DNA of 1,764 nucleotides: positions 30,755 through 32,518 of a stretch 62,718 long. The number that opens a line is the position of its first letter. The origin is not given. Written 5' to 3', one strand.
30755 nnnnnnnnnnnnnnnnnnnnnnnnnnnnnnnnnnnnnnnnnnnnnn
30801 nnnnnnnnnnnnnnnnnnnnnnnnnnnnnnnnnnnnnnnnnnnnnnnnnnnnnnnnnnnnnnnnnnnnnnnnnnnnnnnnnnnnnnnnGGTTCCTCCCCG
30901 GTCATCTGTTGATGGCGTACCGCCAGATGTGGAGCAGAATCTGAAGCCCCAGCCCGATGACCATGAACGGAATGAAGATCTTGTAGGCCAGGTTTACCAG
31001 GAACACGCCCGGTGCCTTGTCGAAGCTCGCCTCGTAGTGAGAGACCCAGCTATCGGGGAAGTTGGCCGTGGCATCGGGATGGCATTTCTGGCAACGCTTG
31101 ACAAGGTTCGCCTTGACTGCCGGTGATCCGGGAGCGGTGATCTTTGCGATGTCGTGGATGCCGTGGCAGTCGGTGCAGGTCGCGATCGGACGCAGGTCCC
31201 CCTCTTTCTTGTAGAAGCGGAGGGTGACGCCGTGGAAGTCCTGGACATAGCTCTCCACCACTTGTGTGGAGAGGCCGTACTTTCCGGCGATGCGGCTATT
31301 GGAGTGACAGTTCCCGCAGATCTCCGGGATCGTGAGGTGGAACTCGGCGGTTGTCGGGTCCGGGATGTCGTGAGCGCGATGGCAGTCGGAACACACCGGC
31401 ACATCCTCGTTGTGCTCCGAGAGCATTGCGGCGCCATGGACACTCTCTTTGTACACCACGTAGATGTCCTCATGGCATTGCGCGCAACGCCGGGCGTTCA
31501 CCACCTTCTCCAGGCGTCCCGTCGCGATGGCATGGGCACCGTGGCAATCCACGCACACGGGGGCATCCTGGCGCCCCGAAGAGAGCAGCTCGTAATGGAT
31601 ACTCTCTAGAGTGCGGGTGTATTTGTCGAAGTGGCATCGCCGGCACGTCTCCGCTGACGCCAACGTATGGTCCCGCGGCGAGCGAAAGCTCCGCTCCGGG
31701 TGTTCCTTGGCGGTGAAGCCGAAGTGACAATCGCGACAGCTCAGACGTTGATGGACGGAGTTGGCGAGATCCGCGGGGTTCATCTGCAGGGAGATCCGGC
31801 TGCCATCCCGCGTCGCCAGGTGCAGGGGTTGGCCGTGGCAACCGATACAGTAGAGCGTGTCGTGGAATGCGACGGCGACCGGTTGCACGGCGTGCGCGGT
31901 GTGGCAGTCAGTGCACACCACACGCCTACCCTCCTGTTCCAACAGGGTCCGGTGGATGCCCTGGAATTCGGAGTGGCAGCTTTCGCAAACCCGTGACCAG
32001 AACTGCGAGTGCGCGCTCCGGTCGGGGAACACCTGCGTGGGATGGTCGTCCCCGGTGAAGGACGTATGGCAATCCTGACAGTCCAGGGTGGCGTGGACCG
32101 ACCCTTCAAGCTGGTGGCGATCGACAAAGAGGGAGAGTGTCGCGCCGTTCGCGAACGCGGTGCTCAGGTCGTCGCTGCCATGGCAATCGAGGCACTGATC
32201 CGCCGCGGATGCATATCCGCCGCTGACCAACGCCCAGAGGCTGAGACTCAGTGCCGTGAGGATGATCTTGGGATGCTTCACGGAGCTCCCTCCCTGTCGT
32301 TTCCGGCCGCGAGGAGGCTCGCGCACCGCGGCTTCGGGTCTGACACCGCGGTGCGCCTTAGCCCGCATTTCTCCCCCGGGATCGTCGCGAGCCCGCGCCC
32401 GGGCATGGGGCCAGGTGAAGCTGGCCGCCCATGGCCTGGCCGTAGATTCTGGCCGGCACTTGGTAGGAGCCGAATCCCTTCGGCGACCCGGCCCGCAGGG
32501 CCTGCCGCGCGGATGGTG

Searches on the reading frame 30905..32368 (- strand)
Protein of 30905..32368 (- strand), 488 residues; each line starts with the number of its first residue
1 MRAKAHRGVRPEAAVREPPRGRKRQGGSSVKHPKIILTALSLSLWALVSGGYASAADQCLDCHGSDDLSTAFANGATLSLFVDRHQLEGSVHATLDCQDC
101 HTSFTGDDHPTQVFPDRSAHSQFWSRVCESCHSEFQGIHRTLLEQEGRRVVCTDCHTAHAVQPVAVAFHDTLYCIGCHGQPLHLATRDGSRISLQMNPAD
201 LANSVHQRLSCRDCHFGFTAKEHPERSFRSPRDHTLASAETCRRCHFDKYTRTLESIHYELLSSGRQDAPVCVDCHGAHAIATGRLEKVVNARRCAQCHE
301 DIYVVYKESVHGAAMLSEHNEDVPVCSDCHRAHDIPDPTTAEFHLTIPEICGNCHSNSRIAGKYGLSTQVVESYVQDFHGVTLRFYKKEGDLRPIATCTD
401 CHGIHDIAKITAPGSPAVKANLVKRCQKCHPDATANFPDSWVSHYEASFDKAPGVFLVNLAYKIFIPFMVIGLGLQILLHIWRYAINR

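Call 5: search_protein_families(library=pfam, proteins=[window:30905-32368:-], max_evalue=0.01)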
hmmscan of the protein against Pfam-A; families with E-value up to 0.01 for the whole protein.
window:30905-32368:- (488 aa): 4 families
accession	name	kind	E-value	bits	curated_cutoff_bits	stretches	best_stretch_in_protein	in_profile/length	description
PF14537.11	Cytochrom_c3_2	-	6.7e-17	62.2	25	3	271-356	8-79/79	Cytochrome c3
PF09699.15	Paired_CXXCH_1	-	1.4e-15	57.2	20.6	3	326-358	9-39/41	Doubled CXXCH motif (Paired_CXXCH_1)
PF14522.11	Cytochrome_C7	-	3.2e-15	56.1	24.8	2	206-276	10-66/67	Cytochrome c7 and related cytochrome c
PF02085.21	Cytochrom_CIII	-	4.1e-10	40.3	22.9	1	194-299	16-101/101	Class III cytochrome C family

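Call 6: search_protein_families(library=ncbifam, proteins=[window:30905-32368:-], max_evalue=0.01)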
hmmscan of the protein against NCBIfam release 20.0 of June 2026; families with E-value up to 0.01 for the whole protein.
window:30905-32368:- (488 aa): 4 families
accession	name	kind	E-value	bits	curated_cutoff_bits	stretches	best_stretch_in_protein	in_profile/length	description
TIGR03508.1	decahem_SO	subfamily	2.7e-19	69.6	192.2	3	56-180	2-126/258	DmsE family decaheme c-type cytochrome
NF041028.1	decahem_GSU2203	exception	9.4e-15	54.6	325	2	54-215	34-181/317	GSU2203 family decaheme c-type cytochrome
TIGR01905.1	paired_CXXCH_1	subfamily_domain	9.9e-07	28.6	25.2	1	125-160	6-40/41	doubled CXXCH domain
NF041257.1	GntH_guanitoxin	equivalog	0.0019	17.1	333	1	74-160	162-246/374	guanitoxin biosynthesis MBL fold metallo-hydrolase GntH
